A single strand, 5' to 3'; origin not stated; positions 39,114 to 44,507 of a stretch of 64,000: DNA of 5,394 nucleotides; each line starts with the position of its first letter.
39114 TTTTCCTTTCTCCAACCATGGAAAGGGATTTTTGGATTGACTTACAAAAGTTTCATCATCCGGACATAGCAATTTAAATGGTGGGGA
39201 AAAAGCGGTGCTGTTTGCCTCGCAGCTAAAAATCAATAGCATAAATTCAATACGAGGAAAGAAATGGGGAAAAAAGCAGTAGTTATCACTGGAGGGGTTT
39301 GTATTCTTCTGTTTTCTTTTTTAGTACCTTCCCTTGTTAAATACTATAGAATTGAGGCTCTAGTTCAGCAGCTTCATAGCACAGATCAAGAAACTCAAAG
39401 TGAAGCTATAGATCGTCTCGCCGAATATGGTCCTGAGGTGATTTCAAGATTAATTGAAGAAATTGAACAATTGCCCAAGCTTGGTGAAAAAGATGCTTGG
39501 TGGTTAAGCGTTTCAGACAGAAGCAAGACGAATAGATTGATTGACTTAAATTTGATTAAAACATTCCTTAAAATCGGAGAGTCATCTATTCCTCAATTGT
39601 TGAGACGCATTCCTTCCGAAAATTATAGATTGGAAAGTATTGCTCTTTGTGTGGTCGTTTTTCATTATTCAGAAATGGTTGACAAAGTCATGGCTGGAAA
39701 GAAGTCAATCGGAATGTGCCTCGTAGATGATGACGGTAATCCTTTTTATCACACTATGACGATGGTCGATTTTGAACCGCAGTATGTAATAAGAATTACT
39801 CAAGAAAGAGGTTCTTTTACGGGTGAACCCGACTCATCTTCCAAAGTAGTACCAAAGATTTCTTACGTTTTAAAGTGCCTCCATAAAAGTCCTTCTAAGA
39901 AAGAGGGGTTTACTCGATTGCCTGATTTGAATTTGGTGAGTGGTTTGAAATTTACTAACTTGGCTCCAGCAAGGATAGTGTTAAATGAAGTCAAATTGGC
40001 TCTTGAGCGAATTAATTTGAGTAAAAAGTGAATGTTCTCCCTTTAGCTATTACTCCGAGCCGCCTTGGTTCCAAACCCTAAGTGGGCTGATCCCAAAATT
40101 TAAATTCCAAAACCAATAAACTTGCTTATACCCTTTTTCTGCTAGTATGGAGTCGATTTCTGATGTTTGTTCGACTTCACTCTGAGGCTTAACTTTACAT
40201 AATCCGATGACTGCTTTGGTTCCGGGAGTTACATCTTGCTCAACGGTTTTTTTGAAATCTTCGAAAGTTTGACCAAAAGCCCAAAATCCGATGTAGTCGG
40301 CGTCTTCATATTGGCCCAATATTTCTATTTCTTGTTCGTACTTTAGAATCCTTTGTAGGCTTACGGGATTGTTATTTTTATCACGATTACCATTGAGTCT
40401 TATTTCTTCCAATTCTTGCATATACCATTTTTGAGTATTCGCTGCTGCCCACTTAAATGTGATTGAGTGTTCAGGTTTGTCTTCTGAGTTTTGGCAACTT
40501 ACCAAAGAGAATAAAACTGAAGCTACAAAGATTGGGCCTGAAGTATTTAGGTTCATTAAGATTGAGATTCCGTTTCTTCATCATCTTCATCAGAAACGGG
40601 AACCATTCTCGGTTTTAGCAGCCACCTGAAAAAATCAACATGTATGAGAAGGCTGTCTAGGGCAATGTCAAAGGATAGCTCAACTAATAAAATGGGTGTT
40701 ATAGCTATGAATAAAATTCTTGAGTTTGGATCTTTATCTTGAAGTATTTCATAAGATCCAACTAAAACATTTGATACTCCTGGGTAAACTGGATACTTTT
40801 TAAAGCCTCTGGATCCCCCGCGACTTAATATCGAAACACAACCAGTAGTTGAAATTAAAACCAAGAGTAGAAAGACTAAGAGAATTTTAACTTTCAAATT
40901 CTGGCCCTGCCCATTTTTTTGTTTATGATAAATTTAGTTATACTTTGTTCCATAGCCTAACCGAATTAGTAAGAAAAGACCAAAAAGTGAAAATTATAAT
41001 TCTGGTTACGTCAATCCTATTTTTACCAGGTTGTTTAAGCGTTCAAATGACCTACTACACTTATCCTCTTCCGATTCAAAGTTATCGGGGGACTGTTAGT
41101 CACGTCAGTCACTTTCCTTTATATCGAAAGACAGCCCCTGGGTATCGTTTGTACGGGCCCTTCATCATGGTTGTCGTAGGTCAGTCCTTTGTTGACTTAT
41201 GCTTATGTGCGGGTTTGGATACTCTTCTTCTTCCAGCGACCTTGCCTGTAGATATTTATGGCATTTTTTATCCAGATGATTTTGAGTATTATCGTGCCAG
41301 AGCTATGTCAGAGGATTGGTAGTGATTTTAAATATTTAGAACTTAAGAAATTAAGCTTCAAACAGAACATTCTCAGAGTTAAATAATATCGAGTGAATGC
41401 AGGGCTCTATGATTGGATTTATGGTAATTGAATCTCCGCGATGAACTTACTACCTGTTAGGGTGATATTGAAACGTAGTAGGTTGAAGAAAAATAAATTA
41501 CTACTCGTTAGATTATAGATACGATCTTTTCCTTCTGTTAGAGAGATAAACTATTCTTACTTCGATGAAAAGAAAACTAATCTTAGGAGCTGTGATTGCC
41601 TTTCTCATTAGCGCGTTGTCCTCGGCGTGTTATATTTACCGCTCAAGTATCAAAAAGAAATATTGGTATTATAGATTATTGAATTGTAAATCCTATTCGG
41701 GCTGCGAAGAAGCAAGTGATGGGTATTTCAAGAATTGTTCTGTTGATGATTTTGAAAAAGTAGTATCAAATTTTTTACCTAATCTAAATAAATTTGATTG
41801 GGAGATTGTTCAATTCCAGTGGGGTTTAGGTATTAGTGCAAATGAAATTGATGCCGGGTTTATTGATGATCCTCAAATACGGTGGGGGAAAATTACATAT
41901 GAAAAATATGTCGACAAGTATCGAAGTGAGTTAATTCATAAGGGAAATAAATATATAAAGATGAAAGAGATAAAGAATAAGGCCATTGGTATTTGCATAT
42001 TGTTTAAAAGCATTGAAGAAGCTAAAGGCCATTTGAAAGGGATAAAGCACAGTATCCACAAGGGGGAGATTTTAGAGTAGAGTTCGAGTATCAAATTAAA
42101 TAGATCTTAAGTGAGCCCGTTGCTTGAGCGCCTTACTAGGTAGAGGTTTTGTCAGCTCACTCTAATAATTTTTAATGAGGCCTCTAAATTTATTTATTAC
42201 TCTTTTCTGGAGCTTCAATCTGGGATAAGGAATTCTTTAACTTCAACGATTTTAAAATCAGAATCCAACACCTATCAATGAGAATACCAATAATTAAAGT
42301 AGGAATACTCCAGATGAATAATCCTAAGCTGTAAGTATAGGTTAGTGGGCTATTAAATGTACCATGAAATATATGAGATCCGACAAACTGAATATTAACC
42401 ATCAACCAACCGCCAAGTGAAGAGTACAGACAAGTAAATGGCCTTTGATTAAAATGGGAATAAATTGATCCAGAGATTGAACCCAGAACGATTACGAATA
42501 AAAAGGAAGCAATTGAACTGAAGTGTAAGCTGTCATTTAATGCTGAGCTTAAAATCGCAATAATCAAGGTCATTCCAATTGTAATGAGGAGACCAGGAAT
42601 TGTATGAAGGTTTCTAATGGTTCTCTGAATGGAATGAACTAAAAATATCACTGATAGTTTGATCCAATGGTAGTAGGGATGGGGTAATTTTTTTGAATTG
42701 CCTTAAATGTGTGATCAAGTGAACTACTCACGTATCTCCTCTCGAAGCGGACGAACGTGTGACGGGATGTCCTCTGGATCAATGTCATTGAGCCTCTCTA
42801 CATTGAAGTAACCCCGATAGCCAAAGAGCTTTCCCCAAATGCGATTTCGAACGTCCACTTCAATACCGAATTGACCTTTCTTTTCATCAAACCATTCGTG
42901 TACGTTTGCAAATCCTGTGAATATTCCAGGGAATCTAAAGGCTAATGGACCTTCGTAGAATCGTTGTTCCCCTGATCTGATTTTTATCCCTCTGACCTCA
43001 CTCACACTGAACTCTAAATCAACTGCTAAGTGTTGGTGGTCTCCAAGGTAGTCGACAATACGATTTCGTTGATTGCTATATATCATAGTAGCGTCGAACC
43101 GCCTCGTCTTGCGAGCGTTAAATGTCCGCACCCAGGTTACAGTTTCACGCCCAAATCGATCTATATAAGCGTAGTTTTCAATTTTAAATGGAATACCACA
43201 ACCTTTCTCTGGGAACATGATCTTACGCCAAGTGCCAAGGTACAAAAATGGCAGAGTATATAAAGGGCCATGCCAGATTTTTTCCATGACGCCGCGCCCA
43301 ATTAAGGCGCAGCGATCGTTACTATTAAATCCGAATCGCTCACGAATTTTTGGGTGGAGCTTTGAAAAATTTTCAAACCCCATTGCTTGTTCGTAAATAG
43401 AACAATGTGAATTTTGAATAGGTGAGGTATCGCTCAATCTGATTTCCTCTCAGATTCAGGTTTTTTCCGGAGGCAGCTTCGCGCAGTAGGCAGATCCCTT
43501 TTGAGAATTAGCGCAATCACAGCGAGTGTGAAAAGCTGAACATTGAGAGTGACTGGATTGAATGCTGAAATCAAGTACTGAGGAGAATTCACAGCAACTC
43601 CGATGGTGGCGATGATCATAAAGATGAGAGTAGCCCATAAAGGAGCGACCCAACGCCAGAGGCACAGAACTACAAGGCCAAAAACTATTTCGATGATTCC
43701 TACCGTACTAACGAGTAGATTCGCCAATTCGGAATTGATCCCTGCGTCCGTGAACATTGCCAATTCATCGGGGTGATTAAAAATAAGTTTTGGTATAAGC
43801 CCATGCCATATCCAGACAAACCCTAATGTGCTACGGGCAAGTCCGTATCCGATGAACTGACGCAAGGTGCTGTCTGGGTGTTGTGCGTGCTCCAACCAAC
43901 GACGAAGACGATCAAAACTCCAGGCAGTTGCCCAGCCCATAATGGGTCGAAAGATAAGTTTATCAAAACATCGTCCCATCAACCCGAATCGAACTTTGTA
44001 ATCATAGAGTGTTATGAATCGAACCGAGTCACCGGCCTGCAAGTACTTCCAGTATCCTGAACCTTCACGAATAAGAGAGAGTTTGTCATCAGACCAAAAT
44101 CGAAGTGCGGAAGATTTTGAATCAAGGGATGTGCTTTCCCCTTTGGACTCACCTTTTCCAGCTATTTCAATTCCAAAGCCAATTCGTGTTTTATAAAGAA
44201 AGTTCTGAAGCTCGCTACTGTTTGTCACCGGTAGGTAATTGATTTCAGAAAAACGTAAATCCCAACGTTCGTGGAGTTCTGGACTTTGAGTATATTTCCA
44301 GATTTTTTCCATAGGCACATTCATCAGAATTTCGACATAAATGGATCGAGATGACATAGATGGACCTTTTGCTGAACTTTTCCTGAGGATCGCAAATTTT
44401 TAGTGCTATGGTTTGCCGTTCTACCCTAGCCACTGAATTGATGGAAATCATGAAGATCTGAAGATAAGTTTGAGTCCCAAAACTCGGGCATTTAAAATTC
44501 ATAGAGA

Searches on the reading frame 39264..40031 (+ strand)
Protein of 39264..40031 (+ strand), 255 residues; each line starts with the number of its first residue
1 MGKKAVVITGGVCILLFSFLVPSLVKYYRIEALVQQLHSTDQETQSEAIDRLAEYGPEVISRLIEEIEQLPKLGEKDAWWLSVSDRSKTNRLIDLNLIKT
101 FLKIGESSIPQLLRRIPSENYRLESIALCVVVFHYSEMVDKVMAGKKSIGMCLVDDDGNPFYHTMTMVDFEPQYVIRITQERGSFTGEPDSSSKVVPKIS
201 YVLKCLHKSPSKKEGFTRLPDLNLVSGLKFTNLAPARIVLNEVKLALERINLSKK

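Call 6: search_protein_families(library=pfam, max_evalue=0.1, proteins=[window:39264-40031:+])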
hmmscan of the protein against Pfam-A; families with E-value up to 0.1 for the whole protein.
window:39264-40031:+ (255 aa): 1 family
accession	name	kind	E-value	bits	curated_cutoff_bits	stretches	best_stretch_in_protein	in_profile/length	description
PF13646.12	HEAT_2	-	0.088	13.5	27.7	0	30-64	1-37/88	HEAT repeats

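Call 7: search_protein_families(library=ncbifam, max_evalue=1, proteins=[window:39264-40031:+])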
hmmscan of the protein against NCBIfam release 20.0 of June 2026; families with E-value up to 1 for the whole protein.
window:39264-40031:+ (255 aa): 1 family
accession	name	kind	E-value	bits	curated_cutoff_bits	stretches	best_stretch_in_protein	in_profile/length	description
NF007907.0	PRK10618.1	equivalog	0.1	10.4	634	1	30-100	469-537/893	phosphotransferase RcsD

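Call 14: list_cluster_members(proteins=[P0001, window:39264-40031:+, window:31166-31960:+, window:36872-37837:+, window:10457-11923:+, window:40945-41322:+, window:53014-53646:+])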
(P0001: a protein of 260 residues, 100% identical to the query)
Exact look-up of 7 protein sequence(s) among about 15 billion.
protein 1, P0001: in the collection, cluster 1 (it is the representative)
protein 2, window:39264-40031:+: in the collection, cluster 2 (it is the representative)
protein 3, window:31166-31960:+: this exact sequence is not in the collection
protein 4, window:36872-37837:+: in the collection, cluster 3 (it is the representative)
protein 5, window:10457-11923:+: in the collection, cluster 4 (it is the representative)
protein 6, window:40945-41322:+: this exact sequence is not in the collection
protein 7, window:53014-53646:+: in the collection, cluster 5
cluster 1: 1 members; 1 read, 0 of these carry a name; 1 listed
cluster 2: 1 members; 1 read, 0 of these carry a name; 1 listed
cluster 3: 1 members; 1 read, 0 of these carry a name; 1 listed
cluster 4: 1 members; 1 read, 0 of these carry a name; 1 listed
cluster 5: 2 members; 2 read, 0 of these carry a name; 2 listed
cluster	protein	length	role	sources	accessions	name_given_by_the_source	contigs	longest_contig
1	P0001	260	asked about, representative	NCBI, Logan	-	-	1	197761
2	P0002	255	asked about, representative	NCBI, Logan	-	-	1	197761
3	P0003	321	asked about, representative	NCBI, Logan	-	-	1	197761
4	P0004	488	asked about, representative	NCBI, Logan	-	-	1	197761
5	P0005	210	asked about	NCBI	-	-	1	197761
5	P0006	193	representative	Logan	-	-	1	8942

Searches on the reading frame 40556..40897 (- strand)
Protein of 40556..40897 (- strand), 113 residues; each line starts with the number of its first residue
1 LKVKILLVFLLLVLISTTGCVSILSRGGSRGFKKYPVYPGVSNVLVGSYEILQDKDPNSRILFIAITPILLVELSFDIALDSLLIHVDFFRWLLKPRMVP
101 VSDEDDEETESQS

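Call 6: search_protein_families(library=pfam, max_evalue=0.1, proteins=[window:40556-40897:-])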
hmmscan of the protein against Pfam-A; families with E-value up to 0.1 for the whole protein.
window:40556-40897:- (113 aa): 0 families

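Call 7: search_protein_families(library=ncbifam, max_evalue=1, proteins=[window:40556-40897:-])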
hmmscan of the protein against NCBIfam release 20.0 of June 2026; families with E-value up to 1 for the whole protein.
window:40556-40897:- (113 aa): 2 families
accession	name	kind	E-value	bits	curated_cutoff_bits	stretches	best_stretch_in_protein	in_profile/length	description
NF008628.0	PRK11616.1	equivalog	1.6e-05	25.1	91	1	4-92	5-80/110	hypothetical protein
NF007555.1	PRK10175.1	equivalog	0.13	12.5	123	1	5-42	3-38/75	YceK/YidQ family lipoprotein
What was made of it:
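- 40556..40897 (-): Y2: YidQ/YceK-like lipoprotein. NCBIfam PRK11616 at 1.6e-5 (call 7).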

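Call 25: search_protein_families(library=pfam, max_evalue=10, proteins=[window:40556-40897:-])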
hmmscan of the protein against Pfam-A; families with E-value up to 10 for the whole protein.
window:40556-40897:- (113 aa): 0 families

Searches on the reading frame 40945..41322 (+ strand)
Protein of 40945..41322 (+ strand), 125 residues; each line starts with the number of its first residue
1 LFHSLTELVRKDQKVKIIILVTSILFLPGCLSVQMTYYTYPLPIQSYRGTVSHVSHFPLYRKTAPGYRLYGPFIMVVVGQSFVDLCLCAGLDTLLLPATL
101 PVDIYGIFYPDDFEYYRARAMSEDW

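Call 6: search_protein_families(library=pfam, max_evalue=0.1, proteins=[window:40945-41322:+])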
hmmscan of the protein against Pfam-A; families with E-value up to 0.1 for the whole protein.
window:40945-41322:+ (125 aa): 1 family
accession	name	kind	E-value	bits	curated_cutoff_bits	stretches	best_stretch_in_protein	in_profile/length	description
PF07119.17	DUF1375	-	0.016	15.9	20.3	1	75-100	26-51/51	Protein of unknown function (DUF1375)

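Call 7: search_protein_families(library=ncbifam, max_evalue=1, proteins=[window:40945-41322:+])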
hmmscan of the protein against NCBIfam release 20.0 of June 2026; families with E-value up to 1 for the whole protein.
window:40945-41322:+ (125 aa): 1 family
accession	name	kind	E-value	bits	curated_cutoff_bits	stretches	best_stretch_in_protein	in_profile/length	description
NF005247.0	PRK06758.1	equivalog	0.0044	17.2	233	1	12-46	57-91/128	hypothetical protein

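Call 25: search_protein_families(library=pfam, max_evalue=10, proteins=[window:40945-41322:+])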
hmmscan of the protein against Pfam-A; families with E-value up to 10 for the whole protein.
window:40945-41322:+ (125 aa): 1 family
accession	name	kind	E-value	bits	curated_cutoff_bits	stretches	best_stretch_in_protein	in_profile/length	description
PF07119.17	DUF1375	-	0.016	15.9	20.3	1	75-100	26-51/51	Protein of unknown function (DUF1375)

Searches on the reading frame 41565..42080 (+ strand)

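Call 6: search_protein_families(library=pfam, max_evalue=0.1, proteins=[window:41565-42080:+])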
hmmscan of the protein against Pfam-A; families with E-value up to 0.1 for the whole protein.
window:41565-42080:+ (171 aa): 0 families

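Call 7: search_protein_families(library=ncbifam, max_evalue=1, proteins=[window:41565-42080:+])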
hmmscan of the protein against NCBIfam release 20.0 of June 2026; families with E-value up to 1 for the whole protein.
window:41565-42080:+ (171 aa): 1 family
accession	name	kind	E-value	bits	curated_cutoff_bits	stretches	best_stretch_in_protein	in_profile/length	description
NF045931.1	LP_sig_MAG6090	domain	0.041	13.8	35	1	1-23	1-24/25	lipoprotein, MAG6090 family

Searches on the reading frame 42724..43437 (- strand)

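Call 57: search_protein_families(library=pfam, max_evalue=0.01, proteins=[window:42724-43437:-])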
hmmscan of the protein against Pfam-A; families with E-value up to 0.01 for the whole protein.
window:42724-43437:- (237 aa): 1 family
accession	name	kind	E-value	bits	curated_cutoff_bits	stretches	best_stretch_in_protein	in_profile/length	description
PF13761.12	DUF4166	-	3.5e-60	203.3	23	1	27-211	1-184/184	Domain of unknown function (DUF4166)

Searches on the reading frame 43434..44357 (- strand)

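Call 57: search_protein_families(library=pfam, max_evalue=0.01, proteins=[window:43434-44357:-])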
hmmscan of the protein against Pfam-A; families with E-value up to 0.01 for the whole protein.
window:43434-44357:- (307 aa): 2 families
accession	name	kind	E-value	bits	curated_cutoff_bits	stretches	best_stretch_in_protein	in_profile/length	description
PF13781.11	DoxX_3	-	1.2e-21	77.6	25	1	180-279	2-101/102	DoxX-like family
PF07291.16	MauE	-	0.00068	20.4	27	1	173-257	7-90/128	Methylamine utilisation protein MauE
